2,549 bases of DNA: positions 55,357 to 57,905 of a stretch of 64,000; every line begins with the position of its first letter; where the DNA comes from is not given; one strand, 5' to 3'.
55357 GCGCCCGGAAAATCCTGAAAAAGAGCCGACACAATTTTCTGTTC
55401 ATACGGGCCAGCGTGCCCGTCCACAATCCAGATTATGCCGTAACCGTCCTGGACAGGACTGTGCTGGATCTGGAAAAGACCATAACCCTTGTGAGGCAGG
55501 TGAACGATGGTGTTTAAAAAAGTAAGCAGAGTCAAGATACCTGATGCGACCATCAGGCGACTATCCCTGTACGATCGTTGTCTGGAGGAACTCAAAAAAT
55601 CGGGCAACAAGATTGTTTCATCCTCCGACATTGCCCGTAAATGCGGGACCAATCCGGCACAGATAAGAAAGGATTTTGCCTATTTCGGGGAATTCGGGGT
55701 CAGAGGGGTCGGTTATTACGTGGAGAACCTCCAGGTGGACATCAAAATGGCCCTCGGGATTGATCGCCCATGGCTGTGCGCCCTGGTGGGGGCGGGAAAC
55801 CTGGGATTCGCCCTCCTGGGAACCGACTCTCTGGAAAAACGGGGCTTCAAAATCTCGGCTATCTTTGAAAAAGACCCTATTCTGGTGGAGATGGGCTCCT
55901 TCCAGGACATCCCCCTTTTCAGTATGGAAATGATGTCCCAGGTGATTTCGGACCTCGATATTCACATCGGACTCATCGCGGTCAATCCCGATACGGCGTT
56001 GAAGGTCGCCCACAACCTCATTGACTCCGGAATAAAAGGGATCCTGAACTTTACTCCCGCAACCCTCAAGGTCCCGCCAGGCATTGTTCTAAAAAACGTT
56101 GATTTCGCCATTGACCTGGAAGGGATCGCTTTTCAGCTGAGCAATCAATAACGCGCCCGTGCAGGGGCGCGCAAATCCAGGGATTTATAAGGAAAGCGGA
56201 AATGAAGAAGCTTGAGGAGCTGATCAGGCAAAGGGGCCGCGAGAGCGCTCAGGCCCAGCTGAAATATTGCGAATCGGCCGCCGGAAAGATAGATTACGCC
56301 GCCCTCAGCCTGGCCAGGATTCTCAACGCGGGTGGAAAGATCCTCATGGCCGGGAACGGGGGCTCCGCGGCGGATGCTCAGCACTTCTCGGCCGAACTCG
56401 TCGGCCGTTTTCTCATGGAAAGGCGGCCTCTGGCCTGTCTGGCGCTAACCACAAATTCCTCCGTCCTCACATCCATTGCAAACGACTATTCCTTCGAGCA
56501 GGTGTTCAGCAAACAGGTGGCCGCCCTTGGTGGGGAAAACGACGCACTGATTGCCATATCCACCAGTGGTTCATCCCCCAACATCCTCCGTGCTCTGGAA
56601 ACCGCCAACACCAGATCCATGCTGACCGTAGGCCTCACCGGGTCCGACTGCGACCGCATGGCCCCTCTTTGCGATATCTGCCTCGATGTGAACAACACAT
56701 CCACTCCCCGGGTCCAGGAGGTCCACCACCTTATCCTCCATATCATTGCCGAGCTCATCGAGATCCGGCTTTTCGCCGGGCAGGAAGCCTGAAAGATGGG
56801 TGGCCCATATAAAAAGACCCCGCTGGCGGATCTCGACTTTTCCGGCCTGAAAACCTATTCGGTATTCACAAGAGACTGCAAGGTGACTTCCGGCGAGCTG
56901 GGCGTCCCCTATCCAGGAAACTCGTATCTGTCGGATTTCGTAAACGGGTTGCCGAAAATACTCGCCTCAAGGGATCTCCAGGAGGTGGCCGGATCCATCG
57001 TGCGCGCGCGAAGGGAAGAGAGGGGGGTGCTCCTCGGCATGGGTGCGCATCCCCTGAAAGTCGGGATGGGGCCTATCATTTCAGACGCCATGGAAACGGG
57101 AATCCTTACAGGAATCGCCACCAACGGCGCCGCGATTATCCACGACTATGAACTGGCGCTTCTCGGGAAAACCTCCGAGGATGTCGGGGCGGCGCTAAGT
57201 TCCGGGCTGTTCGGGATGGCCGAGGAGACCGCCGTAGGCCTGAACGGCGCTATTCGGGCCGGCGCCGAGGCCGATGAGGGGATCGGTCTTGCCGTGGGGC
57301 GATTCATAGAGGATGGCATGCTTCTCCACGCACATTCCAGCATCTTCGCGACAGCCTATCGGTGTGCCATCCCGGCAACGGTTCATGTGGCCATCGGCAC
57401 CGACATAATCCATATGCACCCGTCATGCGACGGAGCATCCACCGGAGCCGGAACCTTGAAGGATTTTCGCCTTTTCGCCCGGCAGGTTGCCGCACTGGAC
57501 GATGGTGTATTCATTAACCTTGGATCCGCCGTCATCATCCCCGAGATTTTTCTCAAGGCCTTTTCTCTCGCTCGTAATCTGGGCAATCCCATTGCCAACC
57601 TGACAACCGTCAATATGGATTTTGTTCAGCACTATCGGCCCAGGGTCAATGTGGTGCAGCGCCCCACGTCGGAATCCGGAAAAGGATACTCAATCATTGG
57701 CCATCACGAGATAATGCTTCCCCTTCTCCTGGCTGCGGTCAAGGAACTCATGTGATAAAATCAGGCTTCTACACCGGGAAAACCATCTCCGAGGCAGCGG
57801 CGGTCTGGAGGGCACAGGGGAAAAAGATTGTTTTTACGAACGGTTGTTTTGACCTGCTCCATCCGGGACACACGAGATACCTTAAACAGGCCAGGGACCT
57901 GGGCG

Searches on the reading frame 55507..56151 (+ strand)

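Call 55: search_protein_families(library=ncbifam, proteins=[window:55507-56151:+], max_evalue=1e-15)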
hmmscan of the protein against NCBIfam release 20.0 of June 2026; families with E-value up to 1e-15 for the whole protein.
window:55507-56151:+ (214 aa): 9 families
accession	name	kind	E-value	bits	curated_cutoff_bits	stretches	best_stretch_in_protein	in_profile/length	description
NF003993.0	PRK05472.2-2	equivalog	5.6e-75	251.5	217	1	9-213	4-207/212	redox-sensing transcriptional repressor Rex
NF003995.0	PRK05472.2-4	subfamily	1.4e-65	220.8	126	1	8-213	3-207/213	redox-sensing transcriptional repressor Rex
NF003992.0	PRK05472.2-1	equivalog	1.5e-60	204.4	226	1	7-211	17-220/249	redox-sensing transcriptional repressor Rex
NF003990.0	PRK05472.1-4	equivalog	2.5e-49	167.7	233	1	9-213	5-208/214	redox-sensing transcriptional repressor Rex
NF003994.0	PRK05472.2-3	equivalog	4.7e-49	166.7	130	1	7-211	5-208/217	redox-sensing transcriptional repressor Rex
NF003989.0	PRK05472.1-3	equivalog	8.6e-49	166.2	177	1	7-213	4-209/215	redox-sensing transcriptional repressor Rex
NF003996.0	PRK05472.2-5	equivalog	9e-47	159.6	138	1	11-213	2-201/209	redox-sensing transcriptional repressor Rex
NF003988.0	PRK05472.1-1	equivalog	1.4e-36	126.5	321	1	10-209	6-206/214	redox-sensing transcriptional repressor Rex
NF003991.0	PRK05472.1-5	equivalog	1.1e-34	120.3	198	1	8-213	4-208/211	redox-sensing transcriptional repressor Rex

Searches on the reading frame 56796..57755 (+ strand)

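Call 55: search_protein_families(library=ncbifam, proteins=[window:56796-57755:+], max_evalue=1e-15)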
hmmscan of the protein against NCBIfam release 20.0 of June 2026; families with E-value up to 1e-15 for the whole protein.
window:56796-57755:+ (319 aa): 1 family
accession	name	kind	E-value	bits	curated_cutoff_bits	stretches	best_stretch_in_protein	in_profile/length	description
NF052581.1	GSU2086_dom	subfamily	1.5e-120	402.3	250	1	13-313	2-300/301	GSU2086 family protein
